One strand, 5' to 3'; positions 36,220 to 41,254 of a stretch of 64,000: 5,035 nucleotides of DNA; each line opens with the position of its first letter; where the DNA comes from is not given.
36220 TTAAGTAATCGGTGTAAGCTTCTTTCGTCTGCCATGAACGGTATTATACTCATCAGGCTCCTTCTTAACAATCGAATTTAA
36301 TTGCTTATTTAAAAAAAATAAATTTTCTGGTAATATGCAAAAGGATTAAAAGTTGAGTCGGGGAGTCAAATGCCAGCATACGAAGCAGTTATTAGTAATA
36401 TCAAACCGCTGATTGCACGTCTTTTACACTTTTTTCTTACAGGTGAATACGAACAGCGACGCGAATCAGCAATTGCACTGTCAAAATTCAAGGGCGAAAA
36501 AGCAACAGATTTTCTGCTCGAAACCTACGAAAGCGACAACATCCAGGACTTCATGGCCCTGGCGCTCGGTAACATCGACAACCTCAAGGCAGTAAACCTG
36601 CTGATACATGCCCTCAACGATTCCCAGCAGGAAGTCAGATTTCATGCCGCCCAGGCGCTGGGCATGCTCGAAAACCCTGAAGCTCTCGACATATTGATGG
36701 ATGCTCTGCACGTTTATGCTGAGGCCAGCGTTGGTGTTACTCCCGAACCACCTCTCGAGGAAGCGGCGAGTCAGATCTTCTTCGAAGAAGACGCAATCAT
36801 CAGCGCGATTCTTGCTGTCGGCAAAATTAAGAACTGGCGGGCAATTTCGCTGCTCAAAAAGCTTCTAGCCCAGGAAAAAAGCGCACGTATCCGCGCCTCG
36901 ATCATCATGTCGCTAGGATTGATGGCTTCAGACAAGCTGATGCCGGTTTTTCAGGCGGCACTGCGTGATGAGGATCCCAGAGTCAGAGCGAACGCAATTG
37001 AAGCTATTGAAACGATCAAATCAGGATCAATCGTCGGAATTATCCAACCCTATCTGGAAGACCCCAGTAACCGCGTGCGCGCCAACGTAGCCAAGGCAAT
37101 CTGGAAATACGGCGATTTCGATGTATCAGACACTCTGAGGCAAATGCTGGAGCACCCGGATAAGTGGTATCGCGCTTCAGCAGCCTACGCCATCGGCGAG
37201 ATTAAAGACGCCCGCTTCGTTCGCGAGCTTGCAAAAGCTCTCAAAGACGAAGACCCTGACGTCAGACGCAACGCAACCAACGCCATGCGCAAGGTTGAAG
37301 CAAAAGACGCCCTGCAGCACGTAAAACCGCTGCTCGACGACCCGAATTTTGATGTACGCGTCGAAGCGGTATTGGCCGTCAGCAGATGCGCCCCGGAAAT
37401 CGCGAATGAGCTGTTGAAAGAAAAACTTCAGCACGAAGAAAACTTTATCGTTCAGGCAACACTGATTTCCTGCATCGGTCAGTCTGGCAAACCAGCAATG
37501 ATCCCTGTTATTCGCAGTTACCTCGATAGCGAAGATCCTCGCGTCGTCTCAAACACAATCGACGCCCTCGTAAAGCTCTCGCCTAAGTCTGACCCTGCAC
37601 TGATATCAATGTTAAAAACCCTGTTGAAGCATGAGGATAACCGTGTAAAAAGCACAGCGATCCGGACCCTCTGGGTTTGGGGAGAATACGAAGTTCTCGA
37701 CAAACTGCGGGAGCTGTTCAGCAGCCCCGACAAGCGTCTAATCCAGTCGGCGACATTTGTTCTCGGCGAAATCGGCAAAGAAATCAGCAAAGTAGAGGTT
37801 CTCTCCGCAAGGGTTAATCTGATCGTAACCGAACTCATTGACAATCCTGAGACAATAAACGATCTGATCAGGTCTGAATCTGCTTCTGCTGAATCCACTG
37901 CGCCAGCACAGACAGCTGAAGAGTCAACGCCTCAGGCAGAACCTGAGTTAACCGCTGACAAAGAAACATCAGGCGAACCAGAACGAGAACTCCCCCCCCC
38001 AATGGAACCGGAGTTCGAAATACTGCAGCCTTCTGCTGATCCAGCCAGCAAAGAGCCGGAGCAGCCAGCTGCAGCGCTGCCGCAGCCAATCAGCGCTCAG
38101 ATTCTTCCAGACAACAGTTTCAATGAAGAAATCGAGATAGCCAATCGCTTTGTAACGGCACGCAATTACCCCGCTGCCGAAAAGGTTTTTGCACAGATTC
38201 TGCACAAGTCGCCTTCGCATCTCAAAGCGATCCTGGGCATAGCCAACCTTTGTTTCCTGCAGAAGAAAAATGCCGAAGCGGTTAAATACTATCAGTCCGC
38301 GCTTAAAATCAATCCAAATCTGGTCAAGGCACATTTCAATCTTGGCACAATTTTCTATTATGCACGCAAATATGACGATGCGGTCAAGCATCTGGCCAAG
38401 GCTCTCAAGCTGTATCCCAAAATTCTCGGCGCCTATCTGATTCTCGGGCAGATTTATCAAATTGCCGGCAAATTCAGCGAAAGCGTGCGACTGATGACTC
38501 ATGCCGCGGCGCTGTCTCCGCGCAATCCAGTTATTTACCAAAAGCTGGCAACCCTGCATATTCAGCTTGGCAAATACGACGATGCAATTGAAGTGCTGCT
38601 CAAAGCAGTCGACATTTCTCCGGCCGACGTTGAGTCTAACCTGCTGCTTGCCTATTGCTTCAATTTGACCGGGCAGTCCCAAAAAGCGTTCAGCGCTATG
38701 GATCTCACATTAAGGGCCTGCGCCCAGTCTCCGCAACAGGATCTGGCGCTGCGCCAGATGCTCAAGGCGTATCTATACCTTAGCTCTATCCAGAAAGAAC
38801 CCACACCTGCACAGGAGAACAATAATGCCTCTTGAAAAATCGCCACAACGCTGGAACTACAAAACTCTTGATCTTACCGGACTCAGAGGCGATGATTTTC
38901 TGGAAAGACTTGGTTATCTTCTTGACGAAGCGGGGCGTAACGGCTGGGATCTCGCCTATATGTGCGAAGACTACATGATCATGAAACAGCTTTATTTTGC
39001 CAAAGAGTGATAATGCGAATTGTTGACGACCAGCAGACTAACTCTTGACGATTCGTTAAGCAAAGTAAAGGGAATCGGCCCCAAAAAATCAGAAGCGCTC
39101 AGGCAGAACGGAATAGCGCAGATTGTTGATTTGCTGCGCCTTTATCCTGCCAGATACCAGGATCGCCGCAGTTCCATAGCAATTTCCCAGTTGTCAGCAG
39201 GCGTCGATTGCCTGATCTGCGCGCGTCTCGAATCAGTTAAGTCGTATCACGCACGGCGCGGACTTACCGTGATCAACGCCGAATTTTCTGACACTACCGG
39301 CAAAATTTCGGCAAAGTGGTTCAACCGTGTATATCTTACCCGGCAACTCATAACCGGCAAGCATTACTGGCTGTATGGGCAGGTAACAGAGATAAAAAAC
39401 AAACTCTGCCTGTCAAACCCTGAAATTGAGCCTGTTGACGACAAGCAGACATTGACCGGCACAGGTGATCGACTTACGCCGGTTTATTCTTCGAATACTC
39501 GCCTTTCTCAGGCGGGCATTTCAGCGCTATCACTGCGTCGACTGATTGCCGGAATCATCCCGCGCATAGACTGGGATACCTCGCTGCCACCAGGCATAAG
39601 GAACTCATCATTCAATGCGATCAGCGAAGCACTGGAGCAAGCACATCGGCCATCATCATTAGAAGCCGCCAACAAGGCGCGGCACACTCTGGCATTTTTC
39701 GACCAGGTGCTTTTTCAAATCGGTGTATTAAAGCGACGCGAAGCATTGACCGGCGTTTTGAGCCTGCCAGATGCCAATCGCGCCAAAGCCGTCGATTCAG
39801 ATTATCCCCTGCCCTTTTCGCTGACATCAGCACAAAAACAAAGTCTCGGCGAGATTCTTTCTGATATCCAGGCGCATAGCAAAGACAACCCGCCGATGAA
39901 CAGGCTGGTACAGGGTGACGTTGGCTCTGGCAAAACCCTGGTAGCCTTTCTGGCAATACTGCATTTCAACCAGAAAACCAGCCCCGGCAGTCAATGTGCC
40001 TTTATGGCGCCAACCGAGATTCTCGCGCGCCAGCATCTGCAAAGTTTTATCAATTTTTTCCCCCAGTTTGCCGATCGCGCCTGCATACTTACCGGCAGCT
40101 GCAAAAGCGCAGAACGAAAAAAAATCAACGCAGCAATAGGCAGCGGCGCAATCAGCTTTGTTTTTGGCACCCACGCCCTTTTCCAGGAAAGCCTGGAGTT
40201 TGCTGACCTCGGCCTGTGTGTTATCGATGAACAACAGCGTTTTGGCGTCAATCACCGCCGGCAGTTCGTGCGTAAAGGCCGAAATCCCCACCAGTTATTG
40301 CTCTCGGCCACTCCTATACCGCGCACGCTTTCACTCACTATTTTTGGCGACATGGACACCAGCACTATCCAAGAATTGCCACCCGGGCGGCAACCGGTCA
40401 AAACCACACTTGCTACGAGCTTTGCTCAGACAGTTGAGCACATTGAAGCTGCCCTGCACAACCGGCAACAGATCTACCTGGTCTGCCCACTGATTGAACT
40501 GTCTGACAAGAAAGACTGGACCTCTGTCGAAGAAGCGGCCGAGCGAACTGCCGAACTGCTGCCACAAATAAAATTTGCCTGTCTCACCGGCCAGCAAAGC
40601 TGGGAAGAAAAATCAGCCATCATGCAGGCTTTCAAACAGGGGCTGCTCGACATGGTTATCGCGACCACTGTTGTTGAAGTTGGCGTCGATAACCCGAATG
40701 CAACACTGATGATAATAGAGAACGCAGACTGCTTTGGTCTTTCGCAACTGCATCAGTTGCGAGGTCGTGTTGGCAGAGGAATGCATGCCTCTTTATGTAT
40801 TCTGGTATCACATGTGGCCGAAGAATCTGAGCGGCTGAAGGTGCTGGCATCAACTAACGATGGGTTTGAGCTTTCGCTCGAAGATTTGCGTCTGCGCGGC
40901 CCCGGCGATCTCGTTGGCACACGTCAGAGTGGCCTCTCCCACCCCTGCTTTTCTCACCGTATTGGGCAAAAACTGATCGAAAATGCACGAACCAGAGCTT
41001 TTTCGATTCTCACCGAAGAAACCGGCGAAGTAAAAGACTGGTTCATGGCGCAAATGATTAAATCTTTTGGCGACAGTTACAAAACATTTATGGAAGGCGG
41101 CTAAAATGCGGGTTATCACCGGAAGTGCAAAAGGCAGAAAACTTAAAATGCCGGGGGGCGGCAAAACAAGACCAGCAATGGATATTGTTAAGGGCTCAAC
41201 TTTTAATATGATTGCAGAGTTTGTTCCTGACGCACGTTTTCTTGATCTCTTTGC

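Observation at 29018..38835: PilT-only ATPase cluster: four tandem PilT paralogs (two catalytically dead), two pseudopilins and two HEAT-TPR proteins, with no PilB/PilC/PilD/secretin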

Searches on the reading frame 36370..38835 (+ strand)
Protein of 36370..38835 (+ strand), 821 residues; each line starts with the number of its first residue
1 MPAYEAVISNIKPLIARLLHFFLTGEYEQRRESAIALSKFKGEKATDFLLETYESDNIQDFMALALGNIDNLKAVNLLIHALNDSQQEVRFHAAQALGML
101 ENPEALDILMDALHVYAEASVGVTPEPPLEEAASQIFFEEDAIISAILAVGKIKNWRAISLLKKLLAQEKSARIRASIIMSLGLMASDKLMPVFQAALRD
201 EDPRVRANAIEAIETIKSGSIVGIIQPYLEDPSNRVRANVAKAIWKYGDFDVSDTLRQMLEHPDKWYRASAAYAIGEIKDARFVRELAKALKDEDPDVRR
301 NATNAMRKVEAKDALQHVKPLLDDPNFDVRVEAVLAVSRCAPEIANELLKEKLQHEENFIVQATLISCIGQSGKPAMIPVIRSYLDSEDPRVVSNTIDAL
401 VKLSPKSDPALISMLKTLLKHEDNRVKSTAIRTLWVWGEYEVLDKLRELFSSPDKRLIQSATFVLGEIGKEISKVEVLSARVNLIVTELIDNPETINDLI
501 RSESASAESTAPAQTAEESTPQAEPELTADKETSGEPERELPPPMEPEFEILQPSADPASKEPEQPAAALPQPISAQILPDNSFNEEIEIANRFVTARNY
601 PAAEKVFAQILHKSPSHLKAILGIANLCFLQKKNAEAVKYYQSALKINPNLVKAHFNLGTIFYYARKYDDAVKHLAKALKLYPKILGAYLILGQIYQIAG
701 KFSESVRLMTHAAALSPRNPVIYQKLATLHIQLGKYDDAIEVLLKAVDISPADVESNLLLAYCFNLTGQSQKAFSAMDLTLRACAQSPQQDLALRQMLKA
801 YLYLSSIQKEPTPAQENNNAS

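Call 3: search_protein_families(library=pfam, proteins=[window:36370-38835:+], max_evalue=0.01)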
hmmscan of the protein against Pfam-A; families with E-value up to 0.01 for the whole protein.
window:36370-38835:+ (821 aa): 47 families (the best 25 are shown)
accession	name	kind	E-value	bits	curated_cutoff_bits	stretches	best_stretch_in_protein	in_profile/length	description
PF13646.12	HEAT_2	-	4.1e-66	219.7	27.7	6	254-336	2-86/88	HEAT repeats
PF02985.28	HEAT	-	3.4e-36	120.2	23.5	1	190-216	1-27/31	HEAT repeat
PF13432.12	TPR_16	-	5.9e-25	87.8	32.7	3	590-650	3-63/65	Tetratricopeptide repeat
PF07719.23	TPR_2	-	1.6e-24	84.3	27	3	653-684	2-33/34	Tetratricopeptide repeat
PF00515.34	TPR_1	-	1.3e-20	72.7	27.8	3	652-684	1-33/34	Tetratricopeptide repeat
PF13414.12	TPR_11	-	1.8e-18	66.4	26.8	2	626-663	2-39/42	TPR repeat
PF14559.12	TPR_19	-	2.5e-18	66.6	25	4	699-745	4-50/68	Tetratricopeptide repeat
PF13431.12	TPR_17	-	1.8e-17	62.5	24.4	2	709-741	2-34/34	Tetratricopeptide repeat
PF13181.12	TPR_8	-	3e-17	61.7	25.7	1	722-752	3-33/34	Tetratricopeptide repeat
PF03130.22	HEAT_PBS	-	4e-17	61.2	20.9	1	89-113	1-25/27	PBS lyase HEAT-like repeat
PF01602.26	Adaptin_N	-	7.8e-17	61.5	37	1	254-434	82-289/524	Adaptin N terminal region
PF13428.12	TPR_14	-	1e-16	60.2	23.5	1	721-762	2-43/44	Tetratricopeptide repeat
PF13513.12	HEAT_EZ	-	5.9e-15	55.8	27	0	187-216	26-55/55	HEAT-like repeat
PF13424.12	TPR_12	-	1e-14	54.9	30.1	2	622-684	6-77/77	Tetratricopeptide repeat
PF12717.13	Cnd1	-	2.1e-14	54.3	26.4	1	278-313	54-89/162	non-SMC mitotic condensation complex subunit 1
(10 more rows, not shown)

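Call 4: search_protein_families(library=ncbifam, proteins=[window:36370-38835:+], max_evalue=0.01)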
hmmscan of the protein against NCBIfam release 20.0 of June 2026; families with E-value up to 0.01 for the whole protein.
window:36370-38835:+ (821 aa): 38 families (the best 25 are shown)
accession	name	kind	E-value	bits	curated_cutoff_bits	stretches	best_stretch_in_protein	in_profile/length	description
NF045915.1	PhycobilmeDegNblB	equivalog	7.5e-32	110.6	300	4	143-261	84-202/214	phycobilisome degradation protein NblB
NF058502.1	phyc_lyase_CpcE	equivalog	5e-24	85.2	330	2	63-176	63-165/260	C-phycocyanin alpha-cysteine-84 phycocyanobilin lyase subunit CpcE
TIGR02917.1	PEP_TPR_lipo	equivalog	4.4e-21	74.5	312.2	1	587-802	434-646/899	XrtA/PEP-CTERM system TPR-repeat protein PrsT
TIGR02521.1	type_IV_pilW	equivalog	9.4e-18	64.6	154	1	585-762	32-211/234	type IV pilus biogenesis/stability protein PilW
NF040959.1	MamA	equivalog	9.7e-18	64.3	200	2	607-730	60-183/204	magnetosome protein MamA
NF058505.1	phyc_lyase_CpeY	equivalog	1.4e-16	60.1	600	2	239-343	68-176/419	C-phycoerythrin alpha-cysteine-82 phycoerythrobilin lyase CpeY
NF010374.0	PRK13800.1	equivalog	4.3e-16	58.3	1196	1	174-343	701-869/898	fumarate reductase/succinate dehydrogenase flavoprotein subunit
NF007244.0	PRK09687.1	equivalog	5e-16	58.8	275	2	230-400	102-279/285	putative lyase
TIGR02270.1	TIGR02270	subfamily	5.4e-15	55.3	206.8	3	159-318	56-214/410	TIGR02270 family protein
TIGR02552.1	LcrH_SycD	equivalog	6.8e-12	45.3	104.8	3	582-681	16-115/136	SycD/LcrH family type III secretion system chaperone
NF033762.1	social_mot_Tgl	equivalog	4.6e-11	42.5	225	1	607-792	54-241/252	social motility TPR repeat lipoprotein Tgl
NF033920.0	C39_PA2778_fam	equivalog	8.8e-10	38.4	150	1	589-682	161-254/255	PA2778 family cysteine peptidase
NF033758.1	gliding_GltE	equivalog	1.1e-09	37.8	225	1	596-714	64-182/411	adventurous gliding motility TPR repeat lipoprotein GltE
TIGR00990.1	3a0801s09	subfamily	1.8e-08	33.5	757.25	2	652-762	331-441/615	mitochondrial import receptor subunit TOM70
TIGR00540.1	TPR_hemY_coli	hypoth_equivalog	3.3e-08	32.7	142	1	589-708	266-381/385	heme biosynthesis-associated TPR protein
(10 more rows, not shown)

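Call 50: search_protein_families(library=padloc, proteins=[window:36370-38835:+], max_evalue=0.001)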
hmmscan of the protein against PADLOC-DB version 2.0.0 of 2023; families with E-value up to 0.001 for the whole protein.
window:36370-38835:+ (821 aa): 3 families
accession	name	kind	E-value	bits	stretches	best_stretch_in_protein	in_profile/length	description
PDLC02919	HEAT-ARM_XIII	-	4e-27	92.1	3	286-471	765-943/1972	-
PDLC01150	HEAT_CxxC_PDDEXK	-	3.4e-11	41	0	271-338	12-83/288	HEAT_CxxC_PD-DEXK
PDLC04781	PDC-M71B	-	0.00021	18.2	0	671-746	135-210/515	-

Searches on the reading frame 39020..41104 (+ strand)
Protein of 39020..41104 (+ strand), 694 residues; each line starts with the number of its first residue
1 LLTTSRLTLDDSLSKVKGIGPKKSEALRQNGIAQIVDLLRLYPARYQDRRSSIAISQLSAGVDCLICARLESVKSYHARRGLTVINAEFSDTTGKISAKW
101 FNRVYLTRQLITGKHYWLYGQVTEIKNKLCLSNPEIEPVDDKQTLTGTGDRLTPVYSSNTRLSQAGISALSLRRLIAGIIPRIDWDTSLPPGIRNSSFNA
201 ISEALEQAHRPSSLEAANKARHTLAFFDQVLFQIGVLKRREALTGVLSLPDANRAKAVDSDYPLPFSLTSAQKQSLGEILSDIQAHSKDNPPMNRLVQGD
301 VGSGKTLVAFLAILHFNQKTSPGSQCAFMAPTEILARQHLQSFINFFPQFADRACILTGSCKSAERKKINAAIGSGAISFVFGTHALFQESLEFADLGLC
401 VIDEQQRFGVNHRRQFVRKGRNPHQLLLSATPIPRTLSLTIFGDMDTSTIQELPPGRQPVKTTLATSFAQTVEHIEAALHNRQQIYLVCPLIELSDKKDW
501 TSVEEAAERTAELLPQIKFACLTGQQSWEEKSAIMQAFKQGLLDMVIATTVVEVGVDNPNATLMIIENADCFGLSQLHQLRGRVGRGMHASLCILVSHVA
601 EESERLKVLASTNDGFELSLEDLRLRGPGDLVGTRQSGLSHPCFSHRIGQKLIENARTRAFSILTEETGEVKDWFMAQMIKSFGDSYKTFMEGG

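Call 7: search_protein_families(library=pfam, proteins=[window:39020-41104:+], max_evalue=0.001)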
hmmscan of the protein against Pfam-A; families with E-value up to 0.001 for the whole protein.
window:39020-41104:+ (694 aa): 6 families
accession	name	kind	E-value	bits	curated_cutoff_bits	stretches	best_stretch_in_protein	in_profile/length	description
PF00270.35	DEAD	-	4.7e-24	85.4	26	1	293-436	15-163/167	DEAD/DEAH box helicase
PF17191.10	RecG_wedge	-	3.4e-22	79.2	23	1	16-167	5-151/162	RecG wedge domain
PF00271.37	Helicase_C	-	3.9e-17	62.9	23.5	1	478-586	9-108/110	Helicase conserved C-terminal domain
PF04851.21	ResIII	-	1.8e-11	44.7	22.5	1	267-432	3-162/164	Type III restriction enzyme, res subunit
PF19833.4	RecG_dom3_C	-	3.1e-09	37.2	26.8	1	612-666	1-57/87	ATP-dependent DNA helicase RecG, domain 3, C-terminal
PF01336.31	tRNA_anti-codon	-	0.00013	22.2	27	1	66-138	3-74/75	OB-fold nucleic acid binding domain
